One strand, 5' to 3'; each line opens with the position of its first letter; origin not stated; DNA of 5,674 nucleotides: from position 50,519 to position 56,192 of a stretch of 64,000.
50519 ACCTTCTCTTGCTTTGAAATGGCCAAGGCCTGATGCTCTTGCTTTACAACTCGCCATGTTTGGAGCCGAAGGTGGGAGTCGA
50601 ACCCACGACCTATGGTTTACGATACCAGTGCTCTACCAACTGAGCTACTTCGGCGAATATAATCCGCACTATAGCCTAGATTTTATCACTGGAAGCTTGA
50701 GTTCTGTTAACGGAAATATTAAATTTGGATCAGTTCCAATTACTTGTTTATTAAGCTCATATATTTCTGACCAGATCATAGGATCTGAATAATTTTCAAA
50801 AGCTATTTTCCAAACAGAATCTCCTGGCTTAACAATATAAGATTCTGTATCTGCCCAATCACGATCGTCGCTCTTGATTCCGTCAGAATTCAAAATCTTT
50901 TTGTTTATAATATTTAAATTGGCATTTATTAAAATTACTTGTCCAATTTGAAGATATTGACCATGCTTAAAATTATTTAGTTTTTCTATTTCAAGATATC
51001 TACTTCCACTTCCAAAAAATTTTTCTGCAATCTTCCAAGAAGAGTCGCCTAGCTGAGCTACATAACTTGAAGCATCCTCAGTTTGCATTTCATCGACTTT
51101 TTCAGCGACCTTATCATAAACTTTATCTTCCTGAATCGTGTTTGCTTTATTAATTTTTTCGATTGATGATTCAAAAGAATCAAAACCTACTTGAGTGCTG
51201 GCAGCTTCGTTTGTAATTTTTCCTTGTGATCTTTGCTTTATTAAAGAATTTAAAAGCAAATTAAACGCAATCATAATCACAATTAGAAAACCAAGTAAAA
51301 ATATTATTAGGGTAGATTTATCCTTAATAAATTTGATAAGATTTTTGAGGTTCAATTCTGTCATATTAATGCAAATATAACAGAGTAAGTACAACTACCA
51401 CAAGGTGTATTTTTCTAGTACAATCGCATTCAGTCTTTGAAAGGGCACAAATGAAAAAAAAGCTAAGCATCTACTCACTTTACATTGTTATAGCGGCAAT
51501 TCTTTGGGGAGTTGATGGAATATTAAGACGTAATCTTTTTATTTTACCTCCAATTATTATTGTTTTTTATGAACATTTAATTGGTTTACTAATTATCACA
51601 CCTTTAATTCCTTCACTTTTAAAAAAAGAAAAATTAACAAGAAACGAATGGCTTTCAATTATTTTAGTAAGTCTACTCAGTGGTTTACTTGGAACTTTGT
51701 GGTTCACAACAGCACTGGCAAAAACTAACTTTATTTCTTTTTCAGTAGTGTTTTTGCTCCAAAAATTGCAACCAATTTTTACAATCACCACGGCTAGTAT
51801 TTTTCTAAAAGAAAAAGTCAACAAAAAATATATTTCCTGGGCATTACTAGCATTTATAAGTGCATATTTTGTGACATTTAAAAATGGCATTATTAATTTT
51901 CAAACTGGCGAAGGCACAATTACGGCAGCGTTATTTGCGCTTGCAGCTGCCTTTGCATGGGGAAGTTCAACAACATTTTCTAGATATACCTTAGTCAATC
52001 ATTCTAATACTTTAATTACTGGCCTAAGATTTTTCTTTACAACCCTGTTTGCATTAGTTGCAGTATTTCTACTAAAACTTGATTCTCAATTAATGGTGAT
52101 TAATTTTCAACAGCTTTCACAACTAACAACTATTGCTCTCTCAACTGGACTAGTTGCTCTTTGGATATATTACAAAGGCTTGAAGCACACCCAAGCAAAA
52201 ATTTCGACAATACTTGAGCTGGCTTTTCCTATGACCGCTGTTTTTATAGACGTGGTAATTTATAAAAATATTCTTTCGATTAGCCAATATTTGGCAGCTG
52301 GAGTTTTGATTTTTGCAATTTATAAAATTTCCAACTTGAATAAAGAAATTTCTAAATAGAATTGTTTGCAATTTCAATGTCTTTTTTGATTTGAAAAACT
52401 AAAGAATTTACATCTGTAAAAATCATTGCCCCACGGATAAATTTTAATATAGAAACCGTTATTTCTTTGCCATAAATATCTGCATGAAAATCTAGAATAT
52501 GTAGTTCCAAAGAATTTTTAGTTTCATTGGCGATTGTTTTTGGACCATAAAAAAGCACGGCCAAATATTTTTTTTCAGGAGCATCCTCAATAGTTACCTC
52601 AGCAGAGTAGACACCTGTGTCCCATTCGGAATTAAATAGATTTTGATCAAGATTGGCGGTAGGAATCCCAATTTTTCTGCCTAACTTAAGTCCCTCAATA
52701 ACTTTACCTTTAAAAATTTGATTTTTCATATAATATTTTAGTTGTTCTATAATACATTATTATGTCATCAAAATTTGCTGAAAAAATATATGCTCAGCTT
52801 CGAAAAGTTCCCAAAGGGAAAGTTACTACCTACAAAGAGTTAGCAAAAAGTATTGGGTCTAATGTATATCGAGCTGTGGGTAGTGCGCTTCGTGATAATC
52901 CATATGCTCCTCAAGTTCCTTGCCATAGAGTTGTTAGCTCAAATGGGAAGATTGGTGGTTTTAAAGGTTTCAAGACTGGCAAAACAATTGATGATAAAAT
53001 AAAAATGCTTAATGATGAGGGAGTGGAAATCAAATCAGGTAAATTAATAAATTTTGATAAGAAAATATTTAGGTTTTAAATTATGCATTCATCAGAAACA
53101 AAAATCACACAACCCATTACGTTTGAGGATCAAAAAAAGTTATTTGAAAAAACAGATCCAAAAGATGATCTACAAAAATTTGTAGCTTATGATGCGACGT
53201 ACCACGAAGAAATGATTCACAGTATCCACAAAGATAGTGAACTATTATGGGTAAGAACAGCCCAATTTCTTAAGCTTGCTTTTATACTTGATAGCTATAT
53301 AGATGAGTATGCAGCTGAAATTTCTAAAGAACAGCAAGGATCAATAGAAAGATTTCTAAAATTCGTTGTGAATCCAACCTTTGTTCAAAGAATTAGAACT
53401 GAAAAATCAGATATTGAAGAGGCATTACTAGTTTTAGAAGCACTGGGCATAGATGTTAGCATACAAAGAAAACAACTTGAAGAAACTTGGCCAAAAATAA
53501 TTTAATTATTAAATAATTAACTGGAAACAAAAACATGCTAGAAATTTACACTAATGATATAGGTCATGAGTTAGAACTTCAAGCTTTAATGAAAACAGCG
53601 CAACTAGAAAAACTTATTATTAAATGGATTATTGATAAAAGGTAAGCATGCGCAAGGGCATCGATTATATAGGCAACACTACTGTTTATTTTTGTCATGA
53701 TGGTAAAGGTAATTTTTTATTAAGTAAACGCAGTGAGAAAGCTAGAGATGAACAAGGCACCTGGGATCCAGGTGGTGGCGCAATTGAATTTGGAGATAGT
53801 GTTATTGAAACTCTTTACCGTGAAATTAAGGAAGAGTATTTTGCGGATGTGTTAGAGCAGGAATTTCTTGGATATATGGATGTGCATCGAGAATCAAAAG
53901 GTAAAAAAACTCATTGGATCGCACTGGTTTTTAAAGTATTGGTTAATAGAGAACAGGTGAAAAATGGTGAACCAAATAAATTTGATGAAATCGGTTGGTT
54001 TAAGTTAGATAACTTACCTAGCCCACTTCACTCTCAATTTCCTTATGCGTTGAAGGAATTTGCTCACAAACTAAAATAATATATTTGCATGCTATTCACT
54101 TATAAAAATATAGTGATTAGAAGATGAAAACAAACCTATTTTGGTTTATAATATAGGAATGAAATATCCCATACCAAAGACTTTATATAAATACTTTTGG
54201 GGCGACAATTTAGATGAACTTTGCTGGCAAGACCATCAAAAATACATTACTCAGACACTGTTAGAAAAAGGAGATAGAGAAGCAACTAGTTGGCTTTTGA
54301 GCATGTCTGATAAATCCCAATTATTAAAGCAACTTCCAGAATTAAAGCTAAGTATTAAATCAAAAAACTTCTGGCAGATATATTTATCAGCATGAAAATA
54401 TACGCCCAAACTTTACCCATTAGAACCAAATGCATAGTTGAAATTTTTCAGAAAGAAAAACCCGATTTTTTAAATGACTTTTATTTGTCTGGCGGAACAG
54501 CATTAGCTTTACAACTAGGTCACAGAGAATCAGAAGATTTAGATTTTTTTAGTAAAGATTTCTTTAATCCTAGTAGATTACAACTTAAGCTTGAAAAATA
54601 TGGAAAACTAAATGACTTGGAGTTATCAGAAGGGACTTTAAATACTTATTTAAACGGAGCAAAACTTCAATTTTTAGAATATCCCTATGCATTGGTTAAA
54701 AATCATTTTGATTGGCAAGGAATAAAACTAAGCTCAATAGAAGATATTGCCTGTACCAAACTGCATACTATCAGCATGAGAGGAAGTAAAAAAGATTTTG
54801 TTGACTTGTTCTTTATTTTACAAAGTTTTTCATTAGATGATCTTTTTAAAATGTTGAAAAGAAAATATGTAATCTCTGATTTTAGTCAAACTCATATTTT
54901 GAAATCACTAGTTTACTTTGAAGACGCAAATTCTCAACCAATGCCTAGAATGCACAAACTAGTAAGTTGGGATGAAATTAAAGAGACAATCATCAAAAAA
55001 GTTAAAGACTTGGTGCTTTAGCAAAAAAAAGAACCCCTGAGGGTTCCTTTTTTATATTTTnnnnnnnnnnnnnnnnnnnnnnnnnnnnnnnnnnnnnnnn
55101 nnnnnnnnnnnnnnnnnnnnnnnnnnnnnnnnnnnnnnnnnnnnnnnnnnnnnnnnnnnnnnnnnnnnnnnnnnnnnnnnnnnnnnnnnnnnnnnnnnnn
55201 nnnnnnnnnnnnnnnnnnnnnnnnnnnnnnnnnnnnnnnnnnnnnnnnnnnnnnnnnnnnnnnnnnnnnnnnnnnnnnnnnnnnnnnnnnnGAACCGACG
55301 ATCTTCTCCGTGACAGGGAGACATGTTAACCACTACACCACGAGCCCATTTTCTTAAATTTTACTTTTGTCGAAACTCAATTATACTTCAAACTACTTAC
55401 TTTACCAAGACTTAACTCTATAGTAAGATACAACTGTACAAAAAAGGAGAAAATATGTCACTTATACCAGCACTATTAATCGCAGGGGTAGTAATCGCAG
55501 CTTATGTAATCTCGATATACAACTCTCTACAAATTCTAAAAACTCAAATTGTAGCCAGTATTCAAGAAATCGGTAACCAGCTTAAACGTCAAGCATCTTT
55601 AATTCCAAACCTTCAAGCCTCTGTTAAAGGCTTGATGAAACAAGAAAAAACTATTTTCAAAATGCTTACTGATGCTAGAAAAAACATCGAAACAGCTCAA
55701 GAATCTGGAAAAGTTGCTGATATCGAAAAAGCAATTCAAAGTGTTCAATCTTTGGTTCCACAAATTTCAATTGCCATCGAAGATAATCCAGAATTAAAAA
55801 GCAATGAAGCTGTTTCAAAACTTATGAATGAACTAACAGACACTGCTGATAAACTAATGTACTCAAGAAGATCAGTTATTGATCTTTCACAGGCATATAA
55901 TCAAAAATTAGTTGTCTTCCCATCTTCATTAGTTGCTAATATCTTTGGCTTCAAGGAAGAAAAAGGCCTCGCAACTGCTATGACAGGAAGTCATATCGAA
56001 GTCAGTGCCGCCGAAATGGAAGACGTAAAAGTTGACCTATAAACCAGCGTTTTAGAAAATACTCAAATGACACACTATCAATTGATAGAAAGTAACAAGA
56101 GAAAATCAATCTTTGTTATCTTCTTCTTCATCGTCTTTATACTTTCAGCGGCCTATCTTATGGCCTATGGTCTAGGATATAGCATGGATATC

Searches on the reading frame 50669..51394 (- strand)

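Call 47: search_protein_families(library=pfam, proteins=[window:50669-51394:-], max_evalue=0.001)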
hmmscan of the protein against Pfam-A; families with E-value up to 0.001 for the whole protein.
window:50669-51394:- (241 aa): 1 family
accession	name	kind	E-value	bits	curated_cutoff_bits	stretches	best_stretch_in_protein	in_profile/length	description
PF01476.26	LysM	-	6.3e-14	52.1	20.9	2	111-156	1-42/43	LysM domain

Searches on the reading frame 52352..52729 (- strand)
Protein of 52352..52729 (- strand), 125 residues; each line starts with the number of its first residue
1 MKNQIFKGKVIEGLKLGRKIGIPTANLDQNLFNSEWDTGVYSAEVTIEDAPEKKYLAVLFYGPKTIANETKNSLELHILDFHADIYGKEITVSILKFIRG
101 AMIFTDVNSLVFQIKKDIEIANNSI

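Call 48: search_protein_families(library=pfam, proteins=[window:52352-52729:-], max_evalue=0.001)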
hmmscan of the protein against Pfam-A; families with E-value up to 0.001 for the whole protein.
window:52352-52729:- (125 aa): 1 family
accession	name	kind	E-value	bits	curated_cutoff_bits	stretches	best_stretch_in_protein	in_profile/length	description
PF01687.23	Flavokinase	-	1.6e-30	106.3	19.6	1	6-124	7-123/124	Riboflavin kinase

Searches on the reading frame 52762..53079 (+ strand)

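Call 48: search_protein_families(library=pfam, proteins=[window:52762-53079:+], max_evalue=0.001)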
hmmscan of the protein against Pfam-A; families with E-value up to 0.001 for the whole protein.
window:52762-53079:+ (105 aa): 1 family
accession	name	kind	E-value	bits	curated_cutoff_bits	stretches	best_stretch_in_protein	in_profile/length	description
PF01035.26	DNA_binding_1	-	7.3e-27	93.5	27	1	5-88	2-81/81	6-O-methylguanine DNA methyltransferase, DNA binding domain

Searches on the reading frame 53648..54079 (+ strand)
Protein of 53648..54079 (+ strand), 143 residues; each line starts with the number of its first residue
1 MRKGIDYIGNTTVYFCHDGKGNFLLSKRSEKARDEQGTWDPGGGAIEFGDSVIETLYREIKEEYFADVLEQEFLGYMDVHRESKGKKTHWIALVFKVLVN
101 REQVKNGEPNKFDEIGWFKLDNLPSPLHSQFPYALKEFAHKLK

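Call 48: search_protein_families(library=pfam, proteins=[window:53648-54079:+], max_evalue=0.001)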
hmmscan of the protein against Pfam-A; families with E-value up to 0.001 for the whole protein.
window:53648-54079:+ (143 aa): 1 family
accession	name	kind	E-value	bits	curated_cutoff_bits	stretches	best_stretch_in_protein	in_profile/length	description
PF00293.34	NUDIX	-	8.3e-14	52.2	21.1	1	13-128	8-124/134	NUDIX domain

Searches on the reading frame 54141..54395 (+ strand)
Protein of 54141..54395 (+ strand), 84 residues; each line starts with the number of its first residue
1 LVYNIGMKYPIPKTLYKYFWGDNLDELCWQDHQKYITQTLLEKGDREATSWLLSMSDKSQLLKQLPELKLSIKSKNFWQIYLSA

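Call 48: search_protein_families(library=pfam, proteins=[window:54141-54395:+], max_evalue=0.001)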
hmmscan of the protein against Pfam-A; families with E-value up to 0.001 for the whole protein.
window:54141-54395:+ (84 aa): 1 family
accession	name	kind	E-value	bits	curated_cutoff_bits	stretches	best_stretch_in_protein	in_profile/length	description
PF21956.1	DUF6922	-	6e-06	26.1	27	1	17-54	4-41/52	Family of unknown function (DUF6922)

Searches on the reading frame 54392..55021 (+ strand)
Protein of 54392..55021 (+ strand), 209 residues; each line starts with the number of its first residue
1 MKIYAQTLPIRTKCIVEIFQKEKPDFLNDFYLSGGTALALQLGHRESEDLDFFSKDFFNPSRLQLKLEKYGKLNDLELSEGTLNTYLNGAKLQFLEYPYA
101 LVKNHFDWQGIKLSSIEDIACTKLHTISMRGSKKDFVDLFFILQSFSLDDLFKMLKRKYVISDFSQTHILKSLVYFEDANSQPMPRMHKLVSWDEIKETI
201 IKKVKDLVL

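Call 48: search_protein_families(library=pfam, proteins=[window:54392-55021:+], max_evalue=0.001)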
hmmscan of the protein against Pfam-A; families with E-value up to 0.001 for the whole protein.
window:54392-55021:+ (209 aa): 1 family
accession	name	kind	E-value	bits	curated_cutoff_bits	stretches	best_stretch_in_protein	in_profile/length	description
PF08843.17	AbiEii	-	1.3e-15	58.4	22.5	2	24-58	9-43/238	Nucleotidyl transferase AbiEii toxin, Type IV TA system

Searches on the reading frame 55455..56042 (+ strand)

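Call 48: search_protein_families(library=pfam, proteins=[window:55455-56042:+], max_evalue=0.001)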
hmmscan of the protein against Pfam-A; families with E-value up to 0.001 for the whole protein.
window:55455-56042:+ (195 aa): 1 family
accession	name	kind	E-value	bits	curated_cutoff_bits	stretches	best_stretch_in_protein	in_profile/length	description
PF04011.17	LemA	-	1.9e-32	112.6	26.2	1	36-174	2-137/149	LemA family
